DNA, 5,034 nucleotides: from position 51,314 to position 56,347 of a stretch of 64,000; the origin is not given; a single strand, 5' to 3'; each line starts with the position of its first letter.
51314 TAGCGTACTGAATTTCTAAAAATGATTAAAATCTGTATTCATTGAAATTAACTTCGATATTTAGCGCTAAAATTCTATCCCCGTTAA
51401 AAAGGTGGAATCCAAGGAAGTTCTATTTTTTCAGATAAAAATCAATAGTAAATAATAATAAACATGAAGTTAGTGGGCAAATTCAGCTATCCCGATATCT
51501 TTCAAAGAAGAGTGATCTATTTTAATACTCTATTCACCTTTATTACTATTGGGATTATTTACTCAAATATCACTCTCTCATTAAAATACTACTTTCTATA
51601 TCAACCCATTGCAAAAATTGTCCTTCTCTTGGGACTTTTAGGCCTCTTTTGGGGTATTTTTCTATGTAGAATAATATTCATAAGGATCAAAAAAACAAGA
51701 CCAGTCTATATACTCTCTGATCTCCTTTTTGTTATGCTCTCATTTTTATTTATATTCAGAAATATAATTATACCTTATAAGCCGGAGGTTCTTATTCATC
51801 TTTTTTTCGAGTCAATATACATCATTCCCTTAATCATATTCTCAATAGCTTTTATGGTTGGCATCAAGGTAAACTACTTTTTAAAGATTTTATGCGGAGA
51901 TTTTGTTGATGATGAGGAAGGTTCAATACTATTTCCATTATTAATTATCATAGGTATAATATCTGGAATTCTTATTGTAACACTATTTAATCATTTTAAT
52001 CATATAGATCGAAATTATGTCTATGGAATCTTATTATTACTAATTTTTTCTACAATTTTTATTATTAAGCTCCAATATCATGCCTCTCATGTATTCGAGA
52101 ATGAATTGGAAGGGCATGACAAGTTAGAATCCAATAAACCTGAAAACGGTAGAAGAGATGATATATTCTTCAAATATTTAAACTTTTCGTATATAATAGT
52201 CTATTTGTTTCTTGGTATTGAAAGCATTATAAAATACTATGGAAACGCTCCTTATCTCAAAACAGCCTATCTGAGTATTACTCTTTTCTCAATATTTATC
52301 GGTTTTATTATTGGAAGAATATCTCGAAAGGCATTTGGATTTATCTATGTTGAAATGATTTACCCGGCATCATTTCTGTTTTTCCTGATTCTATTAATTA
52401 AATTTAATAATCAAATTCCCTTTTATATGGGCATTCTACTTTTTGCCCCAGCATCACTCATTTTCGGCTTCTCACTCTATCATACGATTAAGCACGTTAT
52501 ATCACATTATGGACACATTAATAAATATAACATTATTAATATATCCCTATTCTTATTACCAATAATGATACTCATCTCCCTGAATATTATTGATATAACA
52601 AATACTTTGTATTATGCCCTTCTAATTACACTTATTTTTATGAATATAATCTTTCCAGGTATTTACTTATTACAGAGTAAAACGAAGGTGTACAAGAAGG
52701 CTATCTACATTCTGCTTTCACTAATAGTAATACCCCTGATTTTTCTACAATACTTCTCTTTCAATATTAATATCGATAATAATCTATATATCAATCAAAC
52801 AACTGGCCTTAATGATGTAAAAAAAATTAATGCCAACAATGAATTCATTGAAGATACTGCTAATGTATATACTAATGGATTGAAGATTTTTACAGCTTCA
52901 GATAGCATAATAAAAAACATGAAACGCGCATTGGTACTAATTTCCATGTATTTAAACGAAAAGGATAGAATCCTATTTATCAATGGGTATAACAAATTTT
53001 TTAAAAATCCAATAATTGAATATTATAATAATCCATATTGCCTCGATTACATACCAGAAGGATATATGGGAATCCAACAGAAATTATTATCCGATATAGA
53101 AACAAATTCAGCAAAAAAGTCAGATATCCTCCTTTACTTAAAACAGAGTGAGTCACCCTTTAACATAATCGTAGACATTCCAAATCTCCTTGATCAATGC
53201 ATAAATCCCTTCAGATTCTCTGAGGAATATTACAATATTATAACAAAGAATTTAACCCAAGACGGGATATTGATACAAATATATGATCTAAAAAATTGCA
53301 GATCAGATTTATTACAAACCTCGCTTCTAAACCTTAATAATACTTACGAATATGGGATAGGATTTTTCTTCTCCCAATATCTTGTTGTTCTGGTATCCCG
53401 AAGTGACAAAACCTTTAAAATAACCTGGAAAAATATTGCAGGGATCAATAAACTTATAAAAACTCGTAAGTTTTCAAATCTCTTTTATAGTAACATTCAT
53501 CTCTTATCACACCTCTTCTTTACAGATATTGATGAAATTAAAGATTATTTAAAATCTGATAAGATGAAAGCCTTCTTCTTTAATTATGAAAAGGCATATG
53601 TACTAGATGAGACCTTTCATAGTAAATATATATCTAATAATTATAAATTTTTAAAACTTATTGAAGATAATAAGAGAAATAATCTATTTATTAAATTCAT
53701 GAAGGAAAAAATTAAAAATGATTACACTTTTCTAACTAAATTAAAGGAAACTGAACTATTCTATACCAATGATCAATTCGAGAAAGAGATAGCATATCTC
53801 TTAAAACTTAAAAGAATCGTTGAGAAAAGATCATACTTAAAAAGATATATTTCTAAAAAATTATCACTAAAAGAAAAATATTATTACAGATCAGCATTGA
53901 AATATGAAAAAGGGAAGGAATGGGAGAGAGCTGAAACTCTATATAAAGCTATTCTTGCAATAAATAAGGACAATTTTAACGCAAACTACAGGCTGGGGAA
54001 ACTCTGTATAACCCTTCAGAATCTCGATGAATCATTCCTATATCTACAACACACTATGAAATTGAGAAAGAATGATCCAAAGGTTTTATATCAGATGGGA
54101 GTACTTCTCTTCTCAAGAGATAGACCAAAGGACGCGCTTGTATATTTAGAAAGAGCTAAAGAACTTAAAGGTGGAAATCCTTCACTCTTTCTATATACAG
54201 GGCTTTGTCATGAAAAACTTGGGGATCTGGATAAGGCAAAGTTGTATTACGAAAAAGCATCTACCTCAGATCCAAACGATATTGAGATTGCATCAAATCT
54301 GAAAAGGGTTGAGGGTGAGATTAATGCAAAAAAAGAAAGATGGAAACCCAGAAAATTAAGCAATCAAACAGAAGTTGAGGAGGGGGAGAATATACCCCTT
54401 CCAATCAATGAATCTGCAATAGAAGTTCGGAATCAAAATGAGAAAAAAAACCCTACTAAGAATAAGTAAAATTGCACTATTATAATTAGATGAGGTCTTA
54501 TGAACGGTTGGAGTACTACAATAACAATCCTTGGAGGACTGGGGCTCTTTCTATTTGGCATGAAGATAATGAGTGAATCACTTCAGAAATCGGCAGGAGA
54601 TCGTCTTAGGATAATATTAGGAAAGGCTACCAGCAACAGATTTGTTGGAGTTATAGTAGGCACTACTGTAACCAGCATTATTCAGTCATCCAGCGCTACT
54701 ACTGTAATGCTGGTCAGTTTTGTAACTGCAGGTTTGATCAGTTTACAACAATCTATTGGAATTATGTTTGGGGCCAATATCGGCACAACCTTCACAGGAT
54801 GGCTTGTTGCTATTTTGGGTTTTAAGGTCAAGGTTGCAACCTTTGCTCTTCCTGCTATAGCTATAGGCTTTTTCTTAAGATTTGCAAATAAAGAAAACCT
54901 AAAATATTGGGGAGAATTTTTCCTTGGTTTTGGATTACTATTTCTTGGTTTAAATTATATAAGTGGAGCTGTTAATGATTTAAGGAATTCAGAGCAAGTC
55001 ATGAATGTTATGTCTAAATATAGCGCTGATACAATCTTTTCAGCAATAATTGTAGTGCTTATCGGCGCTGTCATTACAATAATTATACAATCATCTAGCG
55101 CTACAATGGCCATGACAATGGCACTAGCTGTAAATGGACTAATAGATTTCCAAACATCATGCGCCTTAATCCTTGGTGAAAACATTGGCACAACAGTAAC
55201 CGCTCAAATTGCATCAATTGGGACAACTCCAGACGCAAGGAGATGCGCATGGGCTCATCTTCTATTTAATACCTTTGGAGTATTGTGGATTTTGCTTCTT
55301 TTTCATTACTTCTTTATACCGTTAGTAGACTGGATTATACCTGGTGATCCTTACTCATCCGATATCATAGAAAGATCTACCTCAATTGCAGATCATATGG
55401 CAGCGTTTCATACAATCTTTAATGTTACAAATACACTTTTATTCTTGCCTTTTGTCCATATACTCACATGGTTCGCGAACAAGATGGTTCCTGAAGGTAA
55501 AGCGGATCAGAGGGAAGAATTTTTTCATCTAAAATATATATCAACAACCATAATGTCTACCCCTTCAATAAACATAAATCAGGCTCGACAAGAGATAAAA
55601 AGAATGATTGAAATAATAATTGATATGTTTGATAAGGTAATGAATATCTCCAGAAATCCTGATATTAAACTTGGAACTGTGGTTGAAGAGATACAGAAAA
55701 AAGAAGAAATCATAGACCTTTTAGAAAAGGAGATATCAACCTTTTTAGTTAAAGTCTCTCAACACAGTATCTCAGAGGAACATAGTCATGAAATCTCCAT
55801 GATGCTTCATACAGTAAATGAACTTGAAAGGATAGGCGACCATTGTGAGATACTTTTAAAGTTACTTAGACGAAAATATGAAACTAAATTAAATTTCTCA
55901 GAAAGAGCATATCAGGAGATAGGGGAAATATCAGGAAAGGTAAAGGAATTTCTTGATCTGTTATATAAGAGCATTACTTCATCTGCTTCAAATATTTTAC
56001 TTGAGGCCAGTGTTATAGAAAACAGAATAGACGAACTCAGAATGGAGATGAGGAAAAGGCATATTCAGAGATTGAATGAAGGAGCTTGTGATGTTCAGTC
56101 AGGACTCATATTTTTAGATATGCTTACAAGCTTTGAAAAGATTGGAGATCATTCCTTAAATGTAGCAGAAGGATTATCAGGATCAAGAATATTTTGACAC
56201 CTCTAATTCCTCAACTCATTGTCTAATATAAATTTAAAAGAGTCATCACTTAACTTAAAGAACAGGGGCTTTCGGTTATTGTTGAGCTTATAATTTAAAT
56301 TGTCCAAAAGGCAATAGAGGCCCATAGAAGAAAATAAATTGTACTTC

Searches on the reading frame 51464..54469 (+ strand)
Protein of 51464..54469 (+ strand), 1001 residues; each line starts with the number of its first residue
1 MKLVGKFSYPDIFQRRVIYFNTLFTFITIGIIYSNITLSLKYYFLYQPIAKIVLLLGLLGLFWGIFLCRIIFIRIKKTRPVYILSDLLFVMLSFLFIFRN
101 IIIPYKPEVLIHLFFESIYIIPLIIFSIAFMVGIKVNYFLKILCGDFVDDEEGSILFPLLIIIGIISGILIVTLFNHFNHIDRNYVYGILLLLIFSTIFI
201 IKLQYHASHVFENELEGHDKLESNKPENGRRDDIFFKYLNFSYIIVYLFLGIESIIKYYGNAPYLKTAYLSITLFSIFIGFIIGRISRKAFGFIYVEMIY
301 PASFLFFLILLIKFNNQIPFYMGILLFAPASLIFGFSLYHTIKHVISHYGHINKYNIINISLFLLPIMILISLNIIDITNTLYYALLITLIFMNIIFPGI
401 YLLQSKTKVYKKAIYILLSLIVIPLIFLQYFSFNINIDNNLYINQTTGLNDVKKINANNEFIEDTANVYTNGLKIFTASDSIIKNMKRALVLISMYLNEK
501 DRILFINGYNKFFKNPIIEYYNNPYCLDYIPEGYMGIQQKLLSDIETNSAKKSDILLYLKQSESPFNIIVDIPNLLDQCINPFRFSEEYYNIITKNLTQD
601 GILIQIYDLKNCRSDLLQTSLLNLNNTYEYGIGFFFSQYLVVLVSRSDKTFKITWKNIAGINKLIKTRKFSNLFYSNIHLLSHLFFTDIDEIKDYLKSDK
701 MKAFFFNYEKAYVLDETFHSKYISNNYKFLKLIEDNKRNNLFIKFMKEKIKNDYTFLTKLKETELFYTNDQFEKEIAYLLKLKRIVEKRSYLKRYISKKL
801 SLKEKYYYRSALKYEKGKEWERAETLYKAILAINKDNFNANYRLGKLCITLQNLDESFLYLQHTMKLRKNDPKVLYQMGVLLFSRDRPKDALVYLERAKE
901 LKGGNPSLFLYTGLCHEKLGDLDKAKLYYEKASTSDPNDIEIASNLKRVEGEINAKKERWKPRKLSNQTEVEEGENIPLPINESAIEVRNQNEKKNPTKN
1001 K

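Call 39: search_protein_families(library=pfam, proteins=[window:51464-54469:+], max_evalue=0.0001)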
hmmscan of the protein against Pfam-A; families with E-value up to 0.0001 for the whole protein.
window:51464-54469:+ (1001 aa): 8 families
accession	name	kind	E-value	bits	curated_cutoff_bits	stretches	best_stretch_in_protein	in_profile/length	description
PF07719.23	TPR_2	-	2.2e-13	49.6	27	0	910-939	5-34/34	Tetratricopeptide repeat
PF00515.34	TPR_1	-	7.6e-11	41.8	27.8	0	913-939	8-34/34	Tetratricopeptide repeat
PF14559.12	TPR_19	-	7.1e-10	39.5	25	0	819-861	6-48/68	Tetratricopeptide repeat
PF13428.12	TPR_14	-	5.2e-09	36.4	23.5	0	908-945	3-40/44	Tetratricopeptide repeat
PF13181.12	TPR_8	-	1e-06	28.8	25.7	0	913-939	8-34/34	Tetratricopeptide repeat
PF13432.12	TPR_16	-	5e-06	27.3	32.7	0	876-939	1-64/65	Tetratricopeptide repeat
PF13431.12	TPR_17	-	2.2e-05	24.8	24.4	0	826-856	1-31/34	Tetratricopeptide repeat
PF13424.12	TPR_12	-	4e-05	24.2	30.1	0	874-933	5-72/77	Tetratricopeptide repeat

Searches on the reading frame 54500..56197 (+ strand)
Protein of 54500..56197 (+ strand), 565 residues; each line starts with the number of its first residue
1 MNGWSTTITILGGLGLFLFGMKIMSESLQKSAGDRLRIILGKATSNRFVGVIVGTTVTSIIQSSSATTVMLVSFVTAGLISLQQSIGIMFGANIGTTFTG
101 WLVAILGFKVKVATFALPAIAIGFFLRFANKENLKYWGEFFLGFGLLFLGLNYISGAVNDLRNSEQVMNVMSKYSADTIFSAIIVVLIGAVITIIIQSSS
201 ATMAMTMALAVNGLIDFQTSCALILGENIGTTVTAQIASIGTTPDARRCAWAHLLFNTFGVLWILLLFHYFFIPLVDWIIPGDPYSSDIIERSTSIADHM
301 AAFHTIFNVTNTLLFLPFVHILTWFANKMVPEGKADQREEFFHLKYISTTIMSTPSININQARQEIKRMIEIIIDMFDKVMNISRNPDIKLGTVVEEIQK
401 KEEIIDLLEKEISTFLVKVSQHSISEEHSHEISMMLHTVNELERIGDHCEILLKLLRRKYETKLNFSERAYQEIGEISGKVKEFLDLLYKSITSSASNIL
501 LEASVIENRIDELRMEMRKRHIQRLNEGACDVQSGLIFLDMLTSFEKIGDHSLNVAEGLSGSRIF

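Call 39: search_protein_families(library=pfam, proteins=[window:54500-56197:+], max_evalue=0.0001)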
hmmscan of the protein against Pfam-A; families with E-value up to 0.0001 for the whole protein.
window:54500-56197:+ (565 aa): 3 families
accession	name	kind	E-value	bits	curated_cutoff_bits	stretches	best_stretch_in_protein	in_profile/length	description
PF02690.20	Na_Pi_cotrans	-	4.7e-64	215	29.1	2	16-155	1-136/137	Na+/Pi-cotransporter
PF01895.24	PhoU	-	3e-23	82.4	23.5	2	366-451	1-84/89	PhoU domain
PF01865.21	PhoU_div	-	5.2e-05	23.1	24.4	0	474-558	123-207/214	Protein of unknown function DUF47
